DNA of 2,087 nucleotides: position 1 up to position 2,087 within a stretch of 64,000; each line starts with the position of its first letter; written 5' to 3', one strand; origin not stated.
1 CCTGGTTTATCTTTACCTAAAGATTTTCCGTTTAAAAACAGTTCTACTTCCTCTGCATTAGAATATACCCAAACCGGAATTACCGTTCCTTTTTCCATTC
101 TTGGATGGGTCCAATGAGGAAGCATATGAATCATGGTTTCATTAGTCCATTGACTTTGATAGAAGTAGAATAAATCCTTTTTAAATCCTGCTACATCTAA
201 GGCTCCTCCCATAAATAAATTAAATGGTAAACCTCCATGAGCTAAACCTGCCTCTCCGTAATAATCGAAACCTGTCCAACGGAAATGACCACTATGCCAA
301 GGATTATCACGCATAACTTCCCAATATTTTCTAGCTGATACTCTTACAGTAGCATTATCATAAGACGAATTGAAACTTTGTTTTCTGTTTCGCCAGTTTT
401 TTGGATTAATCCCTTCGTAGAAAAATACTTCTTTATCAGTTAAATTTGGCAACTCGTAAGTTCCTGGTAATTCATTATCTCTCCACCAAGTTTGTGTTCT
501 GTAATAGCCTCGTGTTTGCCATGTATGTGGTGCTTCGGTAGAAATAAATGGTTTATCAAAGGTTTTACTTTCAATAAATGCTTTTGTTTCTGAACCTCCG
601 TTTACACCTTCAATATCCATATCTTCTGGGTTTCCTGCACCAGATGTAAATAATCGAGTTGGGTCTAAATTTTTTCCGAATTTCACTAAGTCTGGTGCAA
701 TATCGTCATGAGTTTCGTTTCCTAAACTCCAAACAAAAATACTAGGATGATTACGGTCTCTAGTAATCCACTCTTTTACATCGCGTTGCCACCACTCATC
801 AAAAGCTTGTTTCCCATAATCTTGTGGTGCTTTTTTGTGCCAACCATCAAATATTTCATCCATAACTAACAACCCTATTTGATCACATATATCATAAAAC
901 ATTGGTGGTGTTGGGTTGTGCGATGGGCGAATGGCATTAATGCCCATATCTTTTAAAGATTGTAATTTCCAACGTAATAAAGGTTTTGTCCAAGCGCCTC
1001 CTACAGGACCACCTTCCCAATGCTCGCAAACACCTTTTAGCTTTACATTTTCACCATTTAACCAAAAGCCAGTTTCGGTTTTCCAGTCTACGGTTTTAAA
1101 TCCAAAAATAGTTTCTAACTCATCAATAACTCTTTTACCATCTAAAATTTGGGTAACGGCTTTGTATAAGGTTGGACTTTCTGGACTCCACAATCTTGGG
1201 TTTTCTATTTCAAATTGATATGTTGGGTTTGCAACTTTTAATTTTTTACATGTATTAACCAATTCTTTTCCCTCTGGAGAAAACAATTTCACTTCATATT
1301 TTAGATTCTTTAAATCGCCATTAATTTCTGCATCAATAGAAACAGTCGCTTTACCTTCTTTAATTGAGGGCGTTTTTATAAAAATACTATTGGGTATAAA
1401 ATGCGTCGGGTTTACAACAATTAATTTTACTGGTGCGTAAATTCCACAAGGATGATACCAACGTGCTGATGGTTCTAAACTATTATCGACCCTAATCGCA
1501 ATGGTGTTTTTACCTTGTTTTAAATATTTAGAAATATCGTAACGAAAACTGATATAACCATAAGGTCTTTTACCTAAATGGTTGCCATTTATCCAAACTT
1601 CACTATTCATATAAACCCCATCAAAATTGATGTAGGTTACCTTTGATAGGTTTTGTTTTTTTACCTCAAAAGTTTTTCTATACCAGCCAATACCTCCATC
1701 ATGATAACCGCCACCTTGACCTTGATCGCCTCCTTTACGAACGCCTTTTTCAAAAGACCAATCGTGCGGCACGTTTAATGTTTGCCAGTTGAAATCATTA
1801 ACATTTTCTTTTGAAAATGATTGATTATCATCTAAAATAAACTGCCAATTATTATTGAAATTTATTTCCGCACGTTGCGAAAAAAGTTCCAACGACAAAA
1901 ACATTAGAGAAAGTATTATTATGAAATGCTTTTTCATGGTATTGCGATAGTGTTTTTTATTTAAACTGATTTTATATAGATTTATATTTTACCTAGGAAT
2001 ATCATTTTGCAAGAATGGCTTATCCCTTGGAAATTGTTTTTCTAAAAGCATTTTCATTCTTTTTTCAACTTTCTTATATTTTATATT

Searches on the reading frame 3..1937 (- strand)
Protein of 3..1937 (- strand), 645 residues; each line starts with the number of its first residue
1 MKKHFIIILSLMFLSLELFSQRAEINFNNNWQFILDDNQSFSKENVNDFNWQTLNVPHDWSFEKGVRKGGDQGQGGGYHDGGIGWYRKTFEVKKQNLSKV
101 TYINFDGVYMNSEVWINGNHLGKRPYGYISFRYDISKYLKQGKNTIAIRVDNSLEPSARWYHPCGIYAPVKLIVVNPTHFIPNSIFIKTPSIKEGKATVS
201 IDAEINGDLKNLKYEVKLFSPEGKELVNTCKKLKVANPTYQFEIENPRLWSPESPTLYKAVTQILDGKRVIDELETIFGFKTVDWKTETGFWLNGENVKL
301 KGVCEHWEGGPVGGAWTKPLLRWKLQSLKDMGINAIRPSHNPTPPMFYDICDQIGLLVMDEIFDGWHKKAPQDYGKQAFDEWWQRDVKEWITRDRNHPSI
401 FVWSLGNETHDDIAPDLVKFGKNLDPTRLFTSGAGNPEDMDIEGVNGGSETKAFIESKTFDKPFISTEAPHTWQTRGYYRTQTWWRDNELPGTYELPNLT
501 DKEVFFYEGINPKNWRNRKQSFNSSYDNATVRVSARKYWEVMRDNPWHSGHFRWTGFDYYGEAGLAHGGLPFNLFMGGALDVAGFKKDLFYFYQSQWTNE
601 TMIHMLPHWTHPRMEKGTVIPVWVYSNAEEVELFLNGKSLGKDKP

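Call 44: search_protein_families(library=ncbifam, proteins=[window:3-1937:-], max_evalue=0.001)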
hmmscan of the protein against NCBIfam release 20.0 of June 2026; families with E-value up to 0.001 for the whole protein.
window:3-1937:- (645 aa): 12 families
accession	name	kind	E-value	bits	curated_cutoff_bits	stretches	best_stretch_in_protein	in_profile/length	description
NF041463.1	GalB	equivalog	8.8e-143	477.1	900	1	38-644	87-727/869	beta-galactosidase GalB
NF041462.1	GalA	equivalog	1.7e-137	459.6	900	1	37-644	32-617/763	beta-galactosidase GalA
NF050095.1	BetGlucuronLacZ4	equivalog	4.1e-70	236.7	950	2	12-442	4-446/666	beta-glucuronidase LacZ4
NF052611.1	beta_gal_Bga2A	equivalog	1.2e-56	192.3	999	1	83-471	114-529/1007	beta-galactosidase, LacZ type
NF007666.0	PRK10340.1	equivalog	1.4e-50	172.1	1284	1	27-430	44-472/1030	beta-galactosidase subunit alpha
NF049877.1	GlucurArabfur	equivalog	1.7e-48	165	1800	1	15-427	360-790/1400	beta-d-glucuronidase/beta-L-arabinofuranosidase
NF049891.1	Bet1-4galacdseBT4156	equivalog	2.7e-43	148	1700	1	41-410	34-409/946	exo-beta-1,4-galactosidase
NF007074.0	PRK09525.1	subfamily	3.7e-42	144.2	1221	1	82-429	120-484/1027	beta-galactosidase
NF041100.1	betagal_LacZ_Ttogales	equivalog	1.8e-39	135.2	2000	1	24-415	37-449/1090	beta-galactosidase LacZ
NF007538.0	PRK10150.1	equivalog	3.9e-35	121.2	544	1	82-429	65-447/607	beta-glucuronidase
NF049890.1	Bet1-4galacdseBT4151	equivalog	9.5e-24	83.4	1500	1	82-432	107-476/952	exo-beta-1,4-galactosidase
NF045579.1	rhamnoside_JR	domain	4.3e-08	33.4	50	1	81-153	39-111/123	glycosylhydrolase-like jelly roll fold domain-containing protein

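Call 45: search_protein_families(library=pfam, proteins=[window:3-1937:-])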
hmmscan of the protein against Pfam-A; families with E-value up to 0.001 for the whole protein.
window:3-1937:- (645 aa): 8 families
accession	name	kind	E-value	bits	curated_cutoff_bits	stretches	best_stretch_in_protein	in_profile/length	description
PF02837.24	Glyco_hydro_2_N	-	8.9e-27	94.5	28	1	27-173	4-166/169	Glycosyl hydrolases family 2, sugar binding domain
PF02836.23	Glyco_hydro_2_C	-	1.7e-26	93.5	21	1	289-432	6-160/302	Glycosyl hydrolases family 2, TIM barrel domain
PF00703.27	Glyco_hydro_2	-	2.8e-15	57.5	23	1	184-281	5-109/109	Glycosyl hydrolases family 2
PF16355.11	DUF4982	-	3.2e-13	49.9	23.9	1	617-644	1-28/61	Domain of unknown function (DUF4982)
PF22666.2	Glyco_hydro_2_N2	-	3.1e-11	44.1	27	1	85-156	51-123/167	Glycosyl hydrolase 2 galactose-binding domain-like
PF21467.3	BetaGal_gal-bd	-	5.9e-06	26.8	27.3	1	84-144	2-62/62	Beta-galactosidase, galactose-binding domain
PF13364.12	BetaGal_ABD2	-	1.6e-05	26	23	1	76-152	31-108/112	Beta-galactosidase second all-beta domain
PF22820.2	TcaA_3rd_4th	-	5.8e-05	23.4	27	0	624-643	7-26/73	TcaA protein 3rd/4th domain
